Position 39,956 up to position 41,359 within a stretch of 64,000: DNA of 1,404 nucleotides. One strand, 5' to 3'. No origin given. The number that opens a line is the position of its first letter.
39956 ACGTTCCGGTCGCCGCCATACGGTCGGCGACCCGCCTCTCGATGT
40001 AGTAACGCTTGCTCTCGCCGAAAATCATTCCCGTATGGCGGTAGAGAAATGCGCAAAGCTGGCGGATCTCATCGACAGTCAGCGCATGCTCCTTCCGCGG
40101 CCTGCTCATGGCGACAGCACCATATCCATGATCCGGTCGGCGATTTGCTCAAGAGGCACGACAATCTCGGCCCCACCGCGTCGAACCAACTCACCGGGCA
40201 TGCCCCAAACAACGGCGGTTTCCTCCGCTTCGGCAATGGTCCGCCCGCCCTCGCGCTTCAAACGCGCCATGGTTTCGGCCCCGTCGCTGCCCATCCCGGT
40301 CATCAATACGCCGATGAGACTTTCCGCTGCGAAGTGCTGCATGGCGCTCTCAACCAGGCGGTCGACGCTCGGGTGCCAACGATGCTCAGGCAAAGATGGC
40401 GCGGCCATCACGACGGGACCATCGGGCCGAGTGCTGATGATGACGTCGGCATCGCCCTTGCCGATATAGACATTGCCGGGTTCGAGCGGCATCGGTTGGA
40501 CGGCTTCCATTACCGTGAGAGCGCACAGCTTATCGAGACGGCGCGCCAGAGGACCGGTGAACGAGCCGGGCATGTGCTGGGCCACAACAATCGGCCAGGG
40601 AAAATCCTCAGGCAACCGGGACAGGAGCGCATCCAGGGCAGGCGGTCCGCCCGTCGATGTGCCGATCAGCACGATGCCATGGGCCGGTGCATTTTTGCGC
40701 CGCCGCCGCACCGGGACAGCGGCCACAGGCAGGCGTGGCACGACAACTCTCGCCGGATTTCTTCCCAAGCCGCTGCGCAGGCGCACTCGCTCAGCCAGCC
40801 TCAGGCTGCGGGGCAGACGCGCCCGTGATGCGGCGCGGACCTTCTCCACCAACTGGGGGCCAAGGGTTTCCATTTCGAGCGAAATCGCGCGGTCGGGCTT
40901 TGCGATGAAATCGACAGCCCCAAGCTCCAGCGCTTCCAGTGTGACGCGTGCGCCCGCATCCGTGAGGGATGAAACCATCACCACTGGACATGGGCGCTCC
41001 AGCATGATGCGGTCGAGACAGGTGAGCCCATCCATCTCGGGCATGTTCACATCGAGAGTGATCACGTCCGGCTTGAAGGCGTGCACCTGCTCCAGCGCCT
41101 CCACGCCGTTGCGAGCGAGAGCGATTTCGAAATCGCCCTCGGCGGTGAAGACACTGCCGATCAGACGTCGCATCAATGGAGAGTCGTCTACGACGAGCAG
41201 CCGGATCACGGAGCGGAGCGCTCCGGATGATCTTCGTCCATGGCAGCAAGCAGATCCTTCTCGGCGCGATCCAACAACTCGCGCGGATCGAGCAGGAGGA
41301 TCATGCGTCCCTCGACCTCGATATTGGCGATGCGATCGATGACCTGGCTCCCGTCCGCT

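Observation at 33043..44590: Che-like operon with non-canonical parts, ending in a LOV/PAS hybrid kinase: candidate non-motility (ACF-type) light-linked signalling system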

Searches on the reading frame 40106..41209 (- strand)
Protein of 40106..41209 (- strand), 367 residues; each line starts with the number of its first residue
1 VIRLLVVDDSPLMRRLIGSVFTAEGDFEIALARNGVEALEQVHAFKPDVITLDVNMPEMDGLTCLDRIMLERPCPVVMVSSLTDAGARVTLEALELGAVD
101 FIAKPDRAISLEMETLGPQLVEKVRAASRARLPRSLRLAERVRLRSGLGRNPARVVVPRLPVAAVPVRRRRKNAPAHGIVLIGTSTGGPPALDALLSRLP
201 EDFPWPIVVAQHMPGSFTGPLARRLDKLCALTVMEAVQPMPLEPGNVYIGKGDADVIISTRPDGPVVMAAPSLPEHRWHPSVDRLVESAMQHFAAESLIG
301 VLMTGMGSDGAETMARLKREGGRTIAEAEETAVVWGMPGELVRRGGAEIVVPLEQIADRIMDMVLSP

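Call 3: search_protein_families(library=pfam, proteins=[window:40106-41209:-], max_evalue=0.01)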
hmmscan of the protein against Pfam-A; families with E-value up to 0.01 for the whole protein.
window:40106-41209:- (367 aa): 2 families
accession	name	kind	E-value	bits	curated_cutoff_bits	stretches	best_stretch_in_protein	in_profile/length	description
PF01339.22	CheB_methylest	-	3.5e-57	193.4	24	1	180-360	1-174/174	CheB methylesterase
PF00072.30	Response_reg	-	1.4e-24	86.8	30.2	1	5-105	2-100/111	Response regulator receiver domain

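Call 61: search_protein_families(library=ncbifam, proteins=[window:40106-41209:-], max_evalue=0.001)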
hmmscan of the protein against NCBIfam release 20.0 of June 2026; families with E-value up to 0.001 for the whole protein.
window:40106-41209:- (367 aa): 87 families (the best 25 are shown)
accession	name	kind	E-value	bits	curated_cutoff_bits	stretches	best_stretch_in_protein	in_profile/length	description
NF001965.0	PRK00742.1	subfamily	7.4e-111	370.8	293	1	2-364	4-353/357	chemotaxis-specific protein-glutamate methyltransferase CheB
NF009206.0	PRK12555.1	subfamily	2.4e-92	309.5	342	1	2-364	1-336/340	chemotaxis-specific protein-glutamate methyltransferase CheB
NF045944.1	ResRegRpaBCyano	equivalog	3.1e-18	66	330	1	5-112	1-105/229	response regulator transcription factor RpaB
NF007135.0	PRK09581.1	equivalog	3.4e-17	62.4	474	1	2-111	3-112/457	PleD family two-component system response regulator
NF008469.0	PRK11361.1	equivalog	1.3e-16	60.3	714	1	3-105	6-106/461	acetoacetate metabolism transcriptional regulator AtoC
NF040689.1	MtrAB_MtrA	equivalog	3.7e-16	59.1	300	1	4-108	1-102/219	MtrAB system response regulator MtrA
NF007969.0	PRK10693.1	equivalog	7.3e-16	58.1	329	1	4-108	10-112/337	two-component system response regulator RssB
NF041733.1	resp_reg_CseB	equivalog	6.6e-15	55.1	350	1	3-107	2-103/228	two-component system response regulator CseB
NF041367.1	CheY_Halo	equivalog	6.7e-15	55.5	200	1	5-106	2-101/114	chemotaxis protein CheY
TIGR02875.1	spore_0_A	equivalog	1.5e-14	53.9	200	1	2-106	3-109/262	sporulation transcription factor Spo0A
NF008677.0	PRK11697.1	equivalog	3.7e-14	52.6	246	1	1-111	1-108/238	two-component system response regulator BtsR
NF007935.0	PRK10651.1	equivalog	8.5e-14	51.2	250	1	3-104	8-109/216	two-component system response regulator NarL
NF051870.1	NAssimRespRegNtrX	equivalog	2.3e-13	49.9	600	1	3-108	3-108/452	nitrogen assimilation response regulator NtrX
NF045505.1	RR_RssB_Pseudo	equivalog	7.2e-13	48.3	700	1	2-108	6-110/394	two-component system response regulator RssB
NF052596.1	RR_EAL_PvrR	equivalog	9.9e-13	47.5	580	1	2-130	4-134/398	response regulator cyclic di-GMP phosphodiesterase PvrR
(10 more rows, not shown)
